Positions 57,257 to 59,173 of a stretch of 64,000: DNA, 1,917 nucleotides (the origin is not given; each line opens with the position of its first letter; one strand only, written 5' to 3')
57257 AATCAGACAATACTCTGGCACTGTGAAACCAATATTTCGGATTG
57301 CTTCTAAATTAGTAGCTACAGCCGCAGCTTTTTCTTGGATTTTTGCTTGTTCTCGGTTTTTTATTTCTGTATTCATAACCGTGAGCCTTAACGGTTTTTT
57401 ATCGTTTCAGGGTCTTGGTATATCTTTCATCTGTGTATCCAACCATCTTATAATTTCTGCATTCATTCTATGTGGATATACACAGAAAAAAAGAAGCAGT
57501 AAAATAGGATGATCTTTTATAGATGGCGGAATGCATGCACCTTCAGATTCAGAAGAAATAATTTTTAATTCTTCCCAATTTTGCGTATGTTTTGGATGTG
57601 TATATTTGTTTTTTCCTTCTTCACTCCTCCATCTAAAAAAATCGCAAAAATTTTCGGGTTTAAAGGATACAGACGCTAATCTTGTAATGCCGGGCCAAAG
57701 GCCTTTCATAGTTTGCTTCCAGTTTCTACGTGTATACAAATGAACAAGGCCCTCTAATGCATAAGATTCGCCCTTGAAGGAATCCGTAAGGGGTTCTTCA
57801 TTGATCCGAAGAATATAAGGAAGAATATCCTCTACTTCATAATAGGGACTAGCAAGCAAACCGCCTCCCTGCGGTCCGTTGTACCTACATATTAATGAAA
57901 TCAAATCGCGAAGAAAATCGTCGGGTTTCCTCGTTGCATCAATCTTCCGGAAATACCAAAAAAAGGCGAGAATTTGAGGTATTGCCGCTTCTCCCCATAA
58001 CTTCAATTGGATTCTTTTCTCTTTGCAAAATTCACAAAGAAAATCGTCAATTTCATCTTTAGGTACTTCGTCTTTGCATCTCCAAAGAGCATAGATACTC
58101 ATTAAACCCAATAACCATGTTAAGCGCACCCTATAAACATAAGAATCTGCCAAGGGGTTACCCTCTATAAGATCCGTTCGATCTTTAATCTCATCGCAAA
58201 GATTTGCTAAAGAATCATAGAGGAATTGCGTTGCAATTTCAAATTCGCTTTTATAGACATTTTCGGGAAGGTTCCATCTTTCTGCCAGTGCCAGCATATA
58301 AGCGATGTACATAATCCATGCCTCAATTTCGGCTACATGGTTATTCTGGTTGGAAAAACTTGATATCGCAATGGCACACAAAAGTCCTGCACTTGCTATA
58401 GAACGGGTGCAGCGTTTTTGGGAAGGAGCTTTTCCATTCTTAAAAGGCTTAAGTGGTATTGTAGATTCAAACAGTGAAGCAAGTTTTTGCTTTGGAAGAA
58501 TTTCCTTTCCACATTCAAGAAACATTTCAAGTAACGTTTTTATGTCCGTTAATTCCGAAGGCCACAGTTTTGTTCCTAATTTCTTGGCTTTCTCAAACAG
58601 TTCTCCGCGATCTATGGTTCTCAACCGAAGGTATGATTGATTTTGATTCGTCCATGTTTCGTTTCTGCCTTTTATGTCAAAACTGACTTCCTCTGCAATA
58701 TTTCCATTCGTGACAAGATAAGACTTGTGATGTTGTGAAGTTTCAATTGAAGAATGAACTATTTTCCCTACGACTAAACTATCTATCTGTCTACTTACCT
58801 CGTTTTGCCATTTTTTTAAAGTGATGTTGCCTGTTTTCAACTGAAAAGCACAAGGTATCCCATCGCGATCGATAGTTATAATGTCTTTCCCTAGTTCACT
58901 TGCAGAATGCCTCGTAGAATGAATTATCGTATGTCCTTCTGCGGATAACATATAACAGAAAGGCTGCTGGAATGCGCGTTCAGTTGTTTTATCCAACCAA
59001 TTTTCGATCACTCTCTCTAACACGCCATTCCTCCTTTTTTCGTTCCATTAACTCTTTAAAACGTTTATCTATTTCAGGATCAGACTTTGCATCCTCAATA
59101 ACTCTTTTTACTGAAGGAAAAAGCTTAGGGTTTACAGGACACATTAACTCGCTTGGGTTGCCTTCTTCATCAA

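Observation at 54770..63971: Unclassified island: IS982-like remnant, TGCAAT iteron-like array, Mrr-cat nuclease fusion, trypsin-like protease fusion and six unknown ORFs on one strand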

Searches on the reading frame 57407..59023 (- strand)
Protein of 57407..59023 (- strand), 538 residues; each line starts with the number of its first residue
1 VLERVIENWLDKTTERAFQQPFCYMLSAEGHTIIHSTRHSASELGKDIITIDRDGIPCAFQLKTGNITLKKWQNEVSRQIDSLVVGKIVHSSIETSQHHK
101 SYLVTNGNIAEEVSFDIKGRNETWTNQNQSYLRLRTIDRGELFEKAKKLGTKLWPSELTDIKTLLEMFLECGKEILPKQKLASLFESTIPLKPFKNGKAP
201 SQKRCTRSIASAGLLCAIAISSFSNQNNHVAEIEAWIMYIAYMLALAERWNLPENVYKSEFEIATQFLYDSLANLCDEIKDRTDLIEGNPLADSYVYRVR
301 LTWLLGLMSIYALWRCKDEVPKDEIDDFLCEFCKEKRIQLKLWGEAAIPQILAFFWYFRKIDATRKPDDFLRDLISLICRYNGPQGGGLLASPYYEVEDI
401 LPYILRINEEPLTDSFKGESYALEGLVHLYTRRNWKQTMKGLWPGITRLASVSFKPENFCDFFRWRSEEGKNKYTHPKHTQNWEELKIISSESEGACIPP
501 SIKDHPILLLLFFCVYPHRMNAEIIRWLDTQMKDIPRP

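Call 3: search_protein_families(library=pfam, max_evalue=0.1, proteins=[window:57407-59023:-])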
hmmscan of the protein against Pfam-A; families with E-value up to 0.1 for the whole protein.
window:57407-59023:- (538 aa): 1 family
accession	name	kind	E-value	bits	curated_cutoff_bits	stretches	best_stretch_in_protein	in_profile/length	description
PF12684.13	DUF3799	-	0.067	13.4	26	0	71-112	22-60/233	PDDEXK-like domain of unknown function (DUF3799)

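Call 4: search_protein_families(library=padloc, max_evalue=0.1, proteins=[window:57407-59023:-])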
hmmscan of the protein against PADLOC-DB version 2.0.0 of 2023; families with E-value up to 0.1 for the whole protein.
window:57407-59023:- (538 aa): 0 families

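Call 6: search_protein_families(library=ncbifam, max_evalue=0.1, proteins=[window:57407-59023:-])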
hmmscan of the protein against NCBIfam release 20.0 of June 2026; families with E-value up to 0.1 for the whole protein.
window:57407-59023:- (538 aa): 1 family
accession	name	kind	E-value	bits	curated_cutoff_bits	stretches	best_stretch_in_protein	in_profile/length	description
NF004866.0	PRK06224.1-3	subfamily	0.058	12.5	245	1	173-249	56-133/275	citryl-CoA lyase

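Call 7: search_protein_families(library=phrogs, max_evalue=0.1, proteins=[window:57407-59023:-])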
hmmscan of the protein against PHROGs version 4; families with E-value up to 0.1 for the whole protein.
window:57407-59023:- (538 aa): 0 families

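Call 13: find_homologous_proteins(query=window:57407-59023:-)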
Query window:57407-59023:- (538 aa): 439 proteins with E <= 0.001 among 8000 candidates; the best 120 are listed.
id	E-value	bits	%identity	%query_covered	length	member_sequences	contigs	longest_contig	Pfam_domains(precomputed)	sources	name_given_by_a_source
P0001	0.0e+0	1261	100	100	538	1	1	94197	-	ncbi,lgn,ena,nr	ncbi:MAG: hypothetical protein OXI43_05625 [Candidatus Poribacteria bacterium]|nr:hypothetical prote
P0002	0.0e+0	1130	90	100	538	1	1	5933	-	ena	-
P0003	0.0e+0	1114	89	100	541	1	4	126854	-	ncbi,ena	-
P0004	1.5e-290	982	77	100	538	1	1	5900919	-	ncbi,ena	-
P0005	1.3e-288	976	76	100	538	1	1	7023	-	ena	-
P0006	3.8e-281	951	76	100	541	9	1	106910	-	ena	-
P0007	1.0e-276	937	75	100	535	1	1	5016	-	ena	-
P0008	9.8e-274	927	74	100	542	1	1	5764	-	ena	-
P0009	1.0e-273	927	75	100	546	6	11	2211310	-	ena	-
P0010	3.6e-272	922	74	100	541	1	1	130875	-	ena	-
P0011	1.0e-271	920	74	100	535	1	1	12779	-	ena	-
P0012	8.7e-268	907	72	99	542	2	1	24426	-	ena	-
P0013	4.2e-267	905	73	100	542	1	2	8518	-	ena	-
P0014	4.2e-266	902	72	100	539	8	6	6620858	-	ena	-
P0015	6.9e-266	901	71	100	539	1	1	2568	-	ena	-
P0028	6.2e-262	888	71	100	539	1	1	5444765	-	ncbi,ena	-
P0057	1.2e-257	874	70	100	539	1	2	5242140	-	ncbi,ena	-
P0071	1.1e-255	867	70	100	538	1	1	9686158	-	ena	-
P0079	1.6e-254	863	69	100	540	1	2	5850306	-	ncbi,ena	-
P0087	4.0e-253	859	68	100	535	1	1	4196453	-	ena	-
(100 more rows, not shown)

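Call 15: find_encoding_contigs(protein=P0004, flank=8000, max_places=3)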
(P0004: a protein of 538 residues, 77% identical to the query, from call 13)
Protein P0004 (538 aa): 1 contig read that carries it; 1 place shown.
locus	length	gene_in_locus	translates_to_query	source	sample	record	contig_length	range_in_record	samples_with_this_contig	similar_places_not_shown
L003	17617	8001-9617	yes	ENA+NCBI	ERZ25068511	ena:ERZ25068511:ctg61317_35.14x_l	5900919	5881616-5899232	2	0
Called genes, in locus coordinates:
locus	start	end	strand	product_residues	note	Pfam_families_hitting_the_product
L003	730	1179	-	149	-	PF01609:DDE_Tnp_1, PF13586:DDE_Tnp_1_2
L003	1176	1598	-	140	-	PF13340:DUF4096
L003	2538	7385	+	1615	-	PF13156:Mrr_cat_2, PF00270:DEAD (weak), PF04851:ResIII, PF00271:Helicase_C, PF22240:ISP_coupler, PF02384:N6_Mtase, PF07669:Eco57I (weak), PF18135:Type_ISP_C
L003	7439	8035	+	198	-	-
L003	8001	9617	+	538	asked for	-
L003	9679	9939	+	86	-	-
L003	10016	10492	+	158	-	PF13384:HTH_23, PF13565:HTH_32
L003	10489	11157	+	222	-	PF13358:DDE_3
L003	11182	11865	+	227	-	-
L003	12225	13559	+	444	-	PF13289:SIR2_2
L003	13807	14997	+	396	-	-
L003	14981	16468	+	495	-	-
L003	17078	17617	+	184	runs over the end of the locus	-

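Call 16: find_encoding_contigs(protein=P0071, flank=8000, max_places=3)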
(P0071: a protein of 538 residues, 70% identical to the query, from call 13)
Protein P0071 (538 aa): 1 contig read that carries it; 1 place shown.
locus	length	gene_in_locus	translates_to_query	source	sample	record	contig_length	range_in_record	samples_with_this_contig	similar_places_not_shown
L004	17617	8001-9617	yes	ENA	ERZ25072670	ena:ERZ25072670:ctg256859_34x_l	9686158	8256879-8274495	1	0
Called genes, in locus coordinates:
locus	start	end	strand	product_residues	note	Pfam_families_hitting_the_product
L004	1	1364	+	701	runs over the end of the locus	-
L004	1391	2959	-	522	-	PF12450:vWF_A, PF00092:VWA, PF13519:VWA_2, PF13768:VWA_3, PF12034:YfbK_C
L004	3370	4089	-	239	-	PF00590:TP_methylase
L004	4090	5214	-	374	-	PF02746:MR_MLE_N, PF13378:MR_MLE_C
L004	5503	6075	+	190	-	PF00080:Sod_Cu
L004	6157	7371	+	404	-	PF02463:SMC_N, PF13175:AAA_15, PF13476:AAA_23, PF13304:AAA_21, PF13175:AAA_15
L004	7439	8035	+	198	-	-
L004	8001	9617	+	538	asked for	-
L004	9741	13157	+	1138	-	PF04851:ResIII, PF00176:SNF2-rel_dom, PF00270:DEAD (weak), PF00271:Helicase_C, PF13020:NOV_C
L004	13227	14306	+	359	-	PF12358:DUF3644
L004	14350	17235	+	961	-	PF06634:DUF1156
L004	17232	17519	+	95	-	PF18765:Polbeta, PF01909:NTP_transf_2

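Call 17: find_encoding_contigs(protein=P0087, flank=8000, max_places=3)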
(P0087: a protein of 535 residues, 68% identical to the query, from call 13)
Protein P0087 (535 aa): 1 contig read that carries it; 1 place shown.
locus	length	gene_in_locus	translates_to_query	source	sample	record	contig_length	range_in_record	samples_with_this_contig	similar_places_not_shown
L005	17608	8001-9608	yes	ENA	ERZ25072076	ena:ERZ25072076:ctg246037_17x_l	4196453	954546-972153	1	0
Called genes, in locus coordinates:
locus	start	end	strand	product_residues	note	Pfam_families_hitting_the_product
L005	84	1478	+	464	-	PF00884:Sulfatase, PF01663:Phosphodiest (faint), PF16347:SGSH_C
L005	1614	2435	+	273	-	PF09370:PEP_hydrolase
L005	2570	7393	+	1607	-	PF04471:Mrr_cat (faint), PF13156:Mrr_cat_2, PF04851:ResIII, PF00271:Helicase_C, PF22240:ISP_coupler, PF02384:N6_Mtase (weak), PF18135:Type_ISP_C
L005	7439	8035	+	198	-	-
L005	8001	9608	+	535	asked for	-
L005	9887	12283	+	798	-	PF18072:FGAR-AT_linker, PF00586:AIRS, PF02769:AIRS_C, PF22689:FGAR-AT_PurM_N-like (weak), PF00586:AIRS, PF02769:AIRS_C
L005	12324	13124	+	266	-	PF01965:DJ-1_PfpI (weak), PF13507:GATase_5, PF07685:GATase_3 (weak)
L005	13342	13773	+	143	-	-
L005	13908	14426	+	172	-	-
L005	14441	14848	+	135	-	PF01844:HNH, PF14279:HNH_5 (weak)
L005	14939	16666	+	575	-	PF00580:UvrD-helicase, PF13086:AAA_11, PF13245:AAA_19, PF01541:GIY-YIG, PF01443:Viral_helicase1, PF13087:AAA_12, PF13361:UvrD_C, PF13538:UvrD_C_2, +1 more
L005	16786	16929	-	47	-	-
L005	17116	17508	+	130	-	-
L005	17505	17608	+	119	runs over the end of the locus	PF02452:PemK_toxin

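Call 22: find_related_loci(query=A1, collection=genome_contigs, flank=10000)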
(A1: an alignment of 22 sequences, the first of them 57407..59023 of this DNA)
Query A1 (538 aa) in genome_contigs; peptide patterns used: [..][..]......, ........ (x = any residue, [..] = any of these).
136 stretches matched a pattern; 33 encode a relative of the query (tblastn E <= 1e-3); 30 distinct loci.
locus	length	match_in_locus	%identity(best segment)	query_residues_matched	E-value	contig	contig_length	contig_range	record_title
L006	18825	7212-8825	89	1-538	0e+0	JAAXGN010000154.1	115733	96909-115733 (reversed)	MAG: Candidatus Poribacteria bacterium isolate Plut_88864 filtered_Plut_88864_genomic_contig_9793, whole genome shotgun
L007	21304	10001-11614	77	1-538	0e+0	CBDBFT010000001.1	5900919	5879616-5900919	MAG: Candidatus Poribacteria bacterium isolate 1793e3cd-57e7-4349-b6cf-f1c25c3b8095 genome assembly, contig: contig_1, w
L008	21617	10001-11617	70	1-538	0e+0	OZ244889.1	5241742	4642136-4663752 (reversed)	MAG: Candidatus Poribacteria bacterium isolate e98e4a03-ae45-434a-8c9f-424be2589405 genome assembly, chromosome: 1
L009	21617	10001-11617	70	1-538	0e+0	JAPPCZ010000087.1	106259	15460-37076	MAG: Candidatus Poribacteria bacterium isolate IRC4_bin_14 NODE_207_length_106259_cov_21.0107, whole genome shotgun sequ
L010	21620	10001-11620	69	1-538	0e+0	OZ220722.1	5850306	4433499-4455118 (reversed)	MAG: Candidatus Poribacteria bacterium isolate 09e4b887-e8cc-4912-b364-6afc626817b5 genome assembly, chromosome: 1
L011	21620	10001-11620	69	1-538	0e+0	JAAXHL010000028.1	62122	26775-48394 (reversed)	MAG: Candidatus Poribacteria bacterium isolate Plut_88888 unfiltered_Plut_88888_genomic_contig_477058, whole genome shot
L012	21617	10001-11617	68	1-538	0e+0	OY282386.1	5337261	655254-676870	MAG: Candidatus Poribacteria bacterium genome assembly, chromosome: 1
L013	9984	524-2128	68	1-538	0e+0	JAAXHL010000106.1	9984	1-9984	MAG: Candidatus Poribacteria bacterium isolate Plut_88888 unfiltered_Plut_88888_genomic_contig_817684, whole genome shot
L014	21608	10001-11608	67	1-537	0e+0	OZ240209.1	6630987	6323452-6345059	MAG: Candidatus Poribacteria bacterium isolate 386b7814-a0df-4328-ba8d-cea90b69f229 genome assembly, chromosome: 1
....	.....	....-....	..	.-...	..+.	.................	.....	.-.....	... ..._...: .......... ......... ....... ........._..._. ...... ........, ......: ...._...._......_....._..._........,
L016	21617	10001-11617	67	1-538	0e+0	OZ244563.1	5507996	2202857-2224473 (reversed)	MAG: Candidatus Poribacteria bacterium isolate ff81fa92-488d-40f9-821d-30cdc2806971 genome assembly, chromosome: 1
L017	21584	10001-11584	67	1-538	0e+0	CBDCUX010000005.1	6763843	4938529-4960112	MAG: Candidatus Poribacteria bacterium isolate e6ba5316-27cc-4a72-bad8-a94c688688a0 genome assembly, contig: contig_5, w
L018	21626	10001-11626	66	1-538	0e+0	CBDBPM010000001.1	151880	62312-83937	MAG: Candidatus Poribacteria bacterium isolate 2ce76e30-9b7a-4682-b141-86baa08e5e2a genome assembly, contig: contig_1, w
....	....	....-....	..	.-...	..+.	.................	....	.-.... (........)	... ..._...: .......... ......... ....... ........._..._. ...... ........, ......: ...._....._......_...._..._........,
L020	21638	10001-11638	68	1-535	0e+0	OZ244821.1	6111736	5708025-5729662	MAG: Candidatus Poribacteria bacterium isolate f8e195d4-717b-4ac2-aaf5-fcbd41c48ae0 genome assembly, chromosome: 1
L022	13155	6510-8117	61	1-533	0e+0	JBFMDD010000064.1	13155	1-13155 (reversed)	MAG: bacterium isolate MAG210 MAG210_64, whole genome shotgun sequence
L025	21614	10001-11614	48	1-533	4e-174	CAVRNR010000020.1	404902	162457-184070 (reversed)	MAG: Bryobacterales bacterium isolate MFD01231.bin.1.36 genome assembly, contig: contig_3800, whole genome shotgun seque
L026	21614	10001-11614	48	1-537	2e-173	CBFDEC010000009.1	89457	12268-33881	MAG TPA_asm: uncultured bacterium isolate SRR26215678_metabat2_26 genome assembly, contig: ERZ25073496.99, whole genome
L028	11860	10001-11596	44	3-533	2e-151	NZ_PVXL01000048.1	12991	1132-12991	Neomoorella stamsii strain DSM 26217 MOST_contig000048, whole genome shotgun sequence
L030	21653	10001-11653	41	1-534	1e-142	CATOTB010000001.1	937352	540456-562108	MAG: Candidatus Dadabacteria bacterium isolate 53d7d3e8-6880-4aca-9e2b-20875a3a41b8 genome assembly, contig: contig_1, w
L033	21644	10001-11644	37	1-534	3e-109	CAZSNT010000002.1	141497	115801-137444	MAG TPA_asm: uncultured Victivallales bacterium isolate SRP167671_co1_107 genome assembly, contig: NODE_83_length_141497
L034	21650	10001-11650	39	1-533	1e-137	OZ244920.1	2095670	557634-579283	MAG: Thermodesulfobacteriota bacterium isolate b9bca27b-65d2-4e2f-9395-4ed0975bd336 genome assembly, chromosome: 1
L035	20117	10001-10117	82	500-538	4e-15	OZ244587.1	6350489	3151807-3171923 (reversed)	MAG: Candidatus Poribacteria bacterium isolate 01ec1ce0-d2a5-493a-a37f-f7455bcb6da2 genome assembly, chromosome: 1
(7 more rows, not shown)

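Call 26: predict_structure(alignment_id=A1)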
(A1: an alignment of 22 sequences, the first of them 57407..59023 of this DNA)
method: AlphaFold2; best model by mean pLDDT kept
length: 538 residues; sequences in the alignment: 22
mean_pLDDT: 47.7   pTM: 0.40
mean pLDDT of the five models: 47.7, 46.8, 44.6, 44.5, 42.4
residues with pLDDT >= 90: 4; 70-90: 82; 50-70: 118; < 50: 334
segments of 3 or more residues with pLDDT < 50: 1-53, 142-180, 282-318, 328-372, 374-499, 513-538
pLDDT, mean of each block of 10 residues (from residue 1): 28 33 38 34 29 55 71 79 68 60 70 87 88 71 39 32 33 38 54 61 70 62 59 67 70 78 74 61 38 36 46 47 51 43 37 38 38 46 35 25 26 28 36 41 35 30 30 32 32 35 52 43 32 29
secondary structure, 60 per line:
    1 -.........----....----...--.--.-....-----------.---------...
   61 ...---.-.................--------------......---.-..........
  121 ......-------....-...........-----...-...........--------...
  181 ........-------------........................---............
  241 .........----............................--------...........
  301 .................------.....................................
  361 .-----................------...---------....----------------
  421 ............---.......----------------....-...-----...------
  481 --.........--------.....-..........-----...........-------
elements in order: H2-10 H15-18 E23-25 E33-36 E58-63 H69-85 E100-105 H111-126 E134-137 H139-149 H159-169 H178-188 H202-225 H229-249 H254-281 H290-317 H324-361 H367-382 H401-404 H421-432 H436-442 H459-462 E464-466 E472-474 H483-491 H500-504 H506-515 H521-531

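Call 28: search_solved_structures(query=A1, max_evalue=10, show_alignments=2)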
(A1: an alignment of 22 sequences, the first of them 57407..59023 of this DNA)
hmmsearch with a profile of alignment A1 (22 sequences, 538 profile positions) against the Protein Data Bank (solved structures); distinct sequences matched with E-value up to 10: 2.
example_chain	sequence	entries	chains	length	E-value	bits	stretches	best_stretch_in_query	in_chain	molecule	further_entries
6brg_A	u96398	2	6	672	0.21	13.2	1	427-502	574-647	Deoxynucleoside triphosphate triphosphohydrolase SAMHD1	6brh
6brk_A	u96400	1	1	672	0.21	13.2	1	427-502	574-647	Deoxynucleoside triphosphate triphosphohydrolase SAMHD1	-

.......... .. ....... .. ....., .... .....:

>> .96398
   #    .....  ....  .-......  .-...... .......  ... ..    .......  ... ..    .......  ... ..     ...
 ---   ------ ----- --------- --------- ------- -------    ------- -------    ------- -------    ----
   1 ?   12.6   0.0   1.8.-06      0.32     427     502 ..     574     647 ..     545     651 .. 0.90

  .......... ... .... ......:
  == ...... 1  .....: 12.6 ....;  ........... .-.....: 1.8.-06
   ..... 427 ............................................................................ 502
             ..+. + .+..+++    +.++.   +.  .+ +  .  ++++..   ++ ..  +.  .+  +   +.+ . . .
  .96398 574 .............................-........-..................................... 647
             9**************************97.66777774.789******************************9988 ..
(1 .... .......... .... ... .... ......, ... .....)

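Call 59: search_dna_similar(query=window:57407-59023:-, collection=plasmids, mode=protein, max_evalue=0.001, max_rows=15)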
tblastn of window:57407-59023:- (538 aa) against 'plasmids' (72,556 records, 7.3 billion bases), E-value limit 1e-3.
Records with a match: 1; places in all: 1; records where one place covers at least 80% of the query: 0.
Best place of each record, by identity: <60% 1.
By first word of the organism name: Rhodococcus 1.
By predicted mobility (MOB-suite, as given by PLSDB): mobilizable 1.
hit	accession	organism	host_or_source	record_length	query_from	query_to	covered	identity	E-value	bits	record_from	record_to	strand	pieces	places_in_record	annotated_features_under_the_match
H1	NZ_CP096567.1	Rhodococcus qingshengii JCM 15477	sandy loam,soil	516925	1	109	20%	34.8%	1e-7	62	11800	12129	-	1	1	restriction endonuclease | hypothetical protein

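Call 60: search_dna_similar(query=window:57407-59023:-, collection=phages, mode=protein, max_evalue=0.001, max_rows=10)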
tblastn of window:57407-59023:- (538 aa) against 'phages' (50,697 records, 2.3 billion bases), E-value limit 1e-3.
No match.
